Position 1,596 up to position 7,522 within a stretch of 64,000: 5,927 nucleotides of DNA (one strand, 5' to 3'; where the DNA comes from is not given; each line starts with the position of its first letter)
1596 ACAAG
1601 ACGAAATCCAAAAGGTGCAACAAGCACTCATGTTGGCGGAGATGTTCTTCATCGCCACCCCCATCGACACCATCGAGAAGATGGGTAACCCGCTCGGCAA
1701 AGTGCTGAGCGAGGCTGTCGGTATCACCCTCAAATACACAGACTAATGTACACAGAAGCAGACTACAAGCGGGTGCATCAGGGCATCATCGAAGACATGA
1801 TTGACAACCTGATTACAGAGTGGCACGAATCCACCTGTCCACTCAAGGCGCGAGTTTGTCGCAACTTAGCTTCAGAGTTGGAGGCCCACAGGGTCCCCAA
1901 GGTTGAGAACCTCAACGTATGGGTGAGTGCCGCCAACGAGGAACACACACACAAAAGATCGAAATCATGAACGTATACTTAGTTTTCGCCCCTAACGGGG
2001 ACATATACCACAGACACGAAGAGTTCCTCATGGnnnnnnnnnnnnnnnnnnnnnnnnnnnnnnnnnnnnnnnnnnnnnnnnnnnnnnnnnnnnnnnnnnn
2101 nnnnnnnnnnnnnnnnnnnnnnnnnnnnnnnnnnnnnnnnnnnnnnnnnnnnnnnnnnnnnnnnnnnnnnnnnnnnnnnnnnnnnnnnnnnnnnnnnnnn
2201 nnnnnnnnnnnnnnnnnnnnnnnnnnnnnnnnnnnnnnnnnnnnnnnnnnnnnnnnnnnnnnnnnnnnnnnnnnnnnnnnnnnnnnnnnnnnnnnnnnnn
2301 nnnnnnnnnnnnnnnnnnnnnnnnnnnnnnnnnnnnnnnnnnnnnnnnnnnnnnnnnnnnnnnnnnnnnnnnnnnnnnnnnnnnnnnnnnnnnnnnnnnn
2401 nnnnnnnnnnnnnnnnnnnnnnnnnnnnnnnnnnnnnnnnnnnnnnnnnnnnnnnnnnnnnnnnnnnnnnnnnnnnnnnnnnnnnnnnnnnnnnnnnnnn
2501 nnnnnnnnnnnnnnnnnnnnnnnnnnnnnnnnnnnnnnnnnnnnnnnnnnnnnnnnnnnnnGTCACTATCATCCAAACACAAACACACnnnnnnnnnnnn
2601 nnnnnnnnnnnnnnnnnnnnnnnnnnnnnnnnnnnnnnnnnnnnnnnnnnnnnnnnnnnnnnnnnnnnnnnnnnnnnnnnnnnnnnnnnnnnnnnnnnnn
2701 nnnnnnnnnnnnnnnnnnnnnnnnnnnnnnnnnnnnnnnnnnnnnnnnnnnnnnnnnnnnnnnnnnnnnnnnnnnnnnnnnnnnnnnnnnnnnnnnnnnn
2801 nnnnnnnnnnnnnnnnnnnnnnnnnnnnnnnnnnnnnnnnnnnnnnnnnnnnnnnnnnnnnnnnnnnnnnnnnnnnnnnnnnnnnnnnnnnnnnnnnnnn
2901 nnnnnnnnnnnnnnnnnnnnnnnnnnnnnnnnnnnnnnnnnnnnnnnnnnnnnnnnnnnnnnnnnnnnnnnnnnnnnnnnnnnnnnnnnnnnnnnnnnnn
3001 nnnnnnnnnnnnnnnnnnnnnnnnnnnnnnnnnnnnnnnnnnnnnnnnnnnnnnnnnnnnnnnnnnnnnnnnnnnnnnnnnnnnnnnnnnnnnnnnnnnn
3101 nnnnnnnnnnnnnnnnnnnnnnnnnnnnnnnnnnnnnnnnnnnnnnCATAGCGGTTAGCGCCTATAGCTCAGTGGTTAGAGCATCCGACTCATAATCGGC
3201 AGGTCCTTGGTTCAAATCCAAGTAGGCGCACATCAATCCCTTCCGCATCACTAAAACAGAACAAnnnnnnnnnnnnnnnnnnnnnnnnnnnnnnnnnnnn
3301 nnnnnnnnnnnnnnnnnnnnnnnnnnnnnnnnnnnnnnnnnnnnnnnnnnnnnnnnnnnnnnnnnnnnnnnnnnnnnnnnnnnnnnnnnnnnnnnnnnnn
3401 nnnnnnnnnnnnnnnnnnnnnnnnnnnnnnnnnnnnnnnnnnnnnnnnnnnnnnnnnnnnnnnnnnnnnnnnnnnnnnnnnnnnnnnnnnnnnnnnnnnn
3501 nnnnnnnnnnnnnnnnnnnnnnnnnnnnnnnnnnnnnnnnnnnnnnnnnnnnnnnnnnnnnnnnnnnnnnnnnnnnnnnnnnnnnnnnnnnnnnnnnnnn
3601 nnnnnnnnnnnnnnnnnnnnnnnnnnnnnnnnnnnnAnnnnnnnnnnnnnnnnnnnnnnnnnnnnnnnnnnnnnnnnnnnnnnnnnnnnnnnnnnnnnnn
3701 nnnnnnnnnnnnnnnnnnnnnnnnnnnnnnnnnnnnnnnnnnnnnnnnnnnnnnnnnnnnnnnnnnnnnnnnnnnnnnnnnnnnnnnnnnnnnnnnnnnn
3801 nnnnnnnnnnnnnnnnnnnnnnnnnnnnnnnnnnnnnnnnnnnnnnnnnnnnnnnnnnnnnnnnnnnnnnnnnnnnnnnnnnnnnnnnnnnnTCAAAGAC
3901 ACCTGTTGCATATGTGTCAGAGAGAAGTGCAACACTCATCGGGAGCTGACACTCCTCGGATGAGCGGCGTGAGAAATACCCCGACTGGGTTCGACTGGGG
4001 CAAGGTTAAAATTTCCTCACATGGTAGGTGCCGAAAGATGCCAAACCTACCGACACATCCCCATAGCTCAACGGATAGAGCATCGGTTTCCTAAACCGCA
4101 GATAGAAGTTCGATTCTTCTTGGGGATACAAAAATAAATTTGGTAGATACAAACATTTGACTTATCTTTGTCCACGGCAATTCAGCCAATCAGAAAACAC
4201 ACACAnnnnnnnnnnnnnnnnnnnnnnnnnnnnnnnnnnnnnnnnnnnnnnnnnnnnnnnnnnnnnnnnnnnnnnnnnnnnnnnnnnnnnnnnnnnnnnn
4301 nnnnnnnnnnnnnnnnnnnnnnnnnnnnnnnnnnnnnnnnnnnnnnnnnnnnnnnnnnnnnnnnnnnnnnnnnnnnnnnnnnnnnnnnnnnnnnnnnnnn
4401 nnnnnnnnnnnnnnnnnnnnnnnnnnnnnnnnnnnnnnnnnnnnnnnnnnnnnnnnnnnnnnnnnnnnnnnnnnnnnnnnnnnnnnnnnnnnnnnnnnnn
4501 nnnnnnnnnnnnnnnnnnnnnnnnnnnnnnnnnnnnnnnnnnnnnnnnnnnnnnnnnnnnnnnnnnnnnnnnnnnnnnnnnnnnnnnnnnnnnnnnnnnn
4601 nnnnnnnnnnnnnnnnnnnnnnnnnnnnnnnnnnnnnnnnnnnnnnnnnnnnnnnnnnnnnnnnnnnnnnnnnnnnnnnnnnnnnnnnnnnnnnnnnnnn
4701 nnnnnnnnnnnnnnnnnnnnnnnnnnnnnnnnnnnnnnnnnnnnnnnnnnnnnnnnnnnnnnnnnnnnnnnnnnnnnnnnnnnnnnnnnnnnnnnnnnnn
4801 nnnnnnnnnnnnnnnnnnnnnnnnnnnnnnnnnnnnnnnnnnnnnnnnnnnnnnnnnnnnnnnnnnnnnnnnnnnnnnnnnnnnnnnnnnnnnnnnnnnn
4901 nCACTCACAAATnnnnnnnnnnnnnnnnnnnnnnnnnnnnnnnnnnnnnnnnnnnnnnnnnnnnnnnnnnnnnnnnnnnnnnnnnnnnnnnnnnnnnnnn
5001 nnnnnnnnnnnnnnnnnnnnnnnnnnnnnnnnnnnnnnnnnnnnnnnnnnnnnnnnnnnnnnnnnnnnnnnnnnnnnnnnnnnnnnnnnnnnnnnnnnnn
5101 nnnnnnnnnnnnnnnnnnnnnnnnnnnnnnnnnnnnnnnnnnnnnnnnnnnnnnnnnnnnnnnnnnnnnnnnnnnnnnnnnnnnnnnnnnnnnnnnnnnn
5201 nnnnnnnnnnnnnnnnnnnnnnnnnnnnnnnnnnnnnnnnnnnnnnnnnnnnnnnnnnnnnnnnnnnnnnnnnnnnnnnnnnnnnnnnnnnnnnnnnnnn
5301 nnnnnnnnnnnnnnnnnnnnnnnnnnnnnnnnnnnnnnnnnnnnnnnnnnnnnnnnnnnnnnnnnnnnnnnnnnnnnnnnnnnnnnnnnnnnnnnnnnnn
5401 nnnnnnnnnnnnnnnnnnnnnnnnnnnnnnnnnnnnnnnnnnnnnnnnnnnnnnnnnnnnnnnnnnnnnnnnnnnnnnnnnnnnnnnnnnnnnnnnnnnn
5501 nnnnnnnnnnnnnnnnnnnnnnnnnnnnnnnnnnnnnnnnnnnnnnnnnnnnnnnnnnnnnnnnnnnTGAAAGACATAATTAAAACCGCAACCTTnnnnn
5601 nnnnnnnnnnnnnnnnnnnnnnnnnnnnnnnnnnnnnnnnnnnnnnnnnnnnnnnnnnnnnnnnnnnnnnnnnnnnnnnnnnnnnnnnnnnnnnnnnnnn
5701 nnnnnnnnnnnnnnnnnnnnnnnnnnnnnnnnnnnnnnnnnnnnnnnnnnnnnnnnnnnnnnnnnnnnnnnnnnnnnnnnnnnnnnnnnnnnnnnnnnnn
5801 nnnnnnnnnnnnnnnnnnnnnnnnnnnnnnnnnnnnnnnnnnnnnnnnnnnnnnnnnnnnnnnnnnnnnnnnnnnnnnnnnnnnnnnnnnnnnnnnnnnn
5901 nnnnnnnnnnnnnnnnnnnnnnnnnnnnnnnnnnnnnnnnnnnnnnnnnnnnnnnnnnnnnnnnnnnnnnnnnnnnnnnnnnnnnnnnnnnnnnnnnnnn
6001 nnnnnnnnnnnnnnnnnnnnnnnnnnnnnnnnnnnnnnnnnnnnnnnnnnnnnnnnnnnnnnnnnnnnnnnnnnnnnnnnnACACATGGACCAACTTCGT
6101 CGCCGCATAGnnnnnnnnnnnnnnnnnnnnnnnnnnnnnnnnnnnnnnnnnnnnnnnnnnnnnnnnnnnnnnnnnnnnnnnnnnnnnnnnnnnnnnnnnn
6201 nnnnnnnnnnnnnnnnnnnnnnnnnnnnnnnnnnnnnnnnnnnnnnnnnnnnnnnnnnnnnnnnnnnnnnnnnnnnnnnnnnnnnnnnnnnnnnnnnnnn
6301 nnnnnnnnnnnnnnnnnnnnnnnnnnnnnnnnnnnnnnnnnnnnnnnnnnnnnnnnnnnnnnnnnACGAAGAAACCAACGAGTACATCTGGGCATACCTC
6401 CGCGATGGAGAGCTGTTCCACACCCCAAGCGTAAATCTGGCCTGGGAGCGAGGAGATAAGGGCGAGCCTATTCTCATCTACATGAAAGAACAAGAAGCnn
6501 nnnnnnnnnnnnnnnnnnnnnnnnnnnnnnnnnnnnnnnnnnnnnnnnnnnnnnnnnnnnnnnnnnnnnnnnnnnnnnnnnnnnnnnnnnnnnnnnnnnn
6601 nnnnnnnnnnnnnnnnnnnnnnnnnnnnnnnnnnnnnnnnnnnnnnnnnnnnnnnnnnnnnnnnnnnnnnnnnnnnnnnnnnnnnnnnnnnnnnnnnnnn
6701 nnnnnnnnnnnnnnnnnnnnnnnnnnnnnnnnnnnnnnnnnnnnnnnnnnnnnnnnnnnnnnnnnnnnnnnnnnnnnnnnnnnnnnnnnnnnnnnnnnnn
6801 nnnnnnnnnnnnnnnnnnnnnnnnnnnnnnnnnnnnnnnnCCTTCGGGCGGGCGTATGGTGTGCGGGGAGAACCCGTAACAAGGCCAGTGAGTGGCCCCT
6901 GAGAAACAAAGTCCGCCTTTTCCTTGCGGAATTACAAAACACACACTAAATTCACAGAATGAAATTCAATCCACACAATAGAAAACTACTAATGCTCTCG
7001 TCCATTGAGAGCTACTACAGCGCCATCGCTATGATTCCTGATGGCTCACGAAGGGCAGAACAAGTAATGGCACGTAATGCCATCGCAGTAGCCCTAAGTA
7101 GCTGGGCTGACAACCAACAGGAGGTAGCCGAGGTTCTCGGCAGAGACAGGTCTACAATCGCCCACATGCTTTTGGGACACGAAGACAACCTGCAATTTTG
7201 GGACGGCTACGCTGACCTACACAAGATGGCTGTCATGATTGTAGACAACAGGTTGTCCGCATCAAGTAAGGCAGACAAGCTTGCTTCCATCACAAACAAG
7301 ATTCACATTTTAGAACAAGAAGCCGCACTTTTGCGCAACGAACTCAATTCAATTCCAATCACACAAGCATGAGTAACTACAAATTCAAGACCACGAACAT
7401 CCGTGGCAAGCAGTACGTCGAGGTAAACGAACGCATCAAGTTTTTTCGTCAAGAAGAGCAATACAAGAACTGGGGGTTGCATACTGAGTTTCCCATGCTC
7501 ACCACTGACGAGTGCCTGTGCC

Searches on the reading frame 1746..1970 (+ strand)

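Call 30: search_protein_families(library=pfam, proteins=[window:1746-1970:+], max_evalue=0.01)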
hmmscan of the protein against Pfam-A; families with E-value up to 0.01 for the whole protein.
window:1746-1970:+ (74 aa): 1 family
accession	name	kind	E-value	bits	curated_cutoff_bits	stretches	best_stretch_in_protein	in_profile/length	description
PF22549.1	ARPP-2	-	0.0066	16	27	1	4-70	194-255/278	ARPP-2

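Call 64: search_protein_families(library=phrogs, proteins=[window:1746-1970:+], max_evalue=0.001)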
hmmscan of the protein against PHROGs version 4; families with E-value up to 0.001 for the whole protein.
window:1746-1970:+ (74 aa): 0 families

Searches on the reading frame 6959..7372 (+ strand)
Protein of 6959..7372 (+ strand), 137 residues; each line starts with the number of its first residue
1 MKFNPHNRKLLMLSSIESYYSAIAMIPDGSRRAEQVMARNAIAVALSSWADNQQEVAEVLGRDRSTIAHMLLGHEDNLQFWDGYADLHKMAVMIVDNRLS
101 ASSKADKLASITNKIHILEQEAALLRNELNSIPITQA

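Call 31: search_protein_families(library=pfam, proteins=[window:6959-7372:+], max_evalue=0.01)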
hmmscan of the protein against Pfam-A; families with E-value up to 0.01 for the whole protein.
window:6959-7372:+ (137 aa): 1 family
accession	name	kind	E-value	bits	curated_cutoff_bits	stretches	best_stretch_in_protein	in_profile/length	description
PF17762.8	HTH_ParB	-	0.0091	16.6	22.6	0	45-71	15-41/102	ParB HTH domain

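Call 65: search_protein_families(library=phrogs, proteins=[window:6959-7372:+], max_evalue=0.001)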
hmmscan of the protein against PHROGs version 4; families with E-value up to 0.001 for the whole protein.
window:6959-7372:+ (137 aa): 0 families

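Call 74: search_solved_structures(query=window:6959-7372:+, max_evalue=1)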
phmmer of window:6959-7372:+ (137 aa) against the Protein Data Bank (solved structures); distinct sequences matched with E-value up to 1: 0.
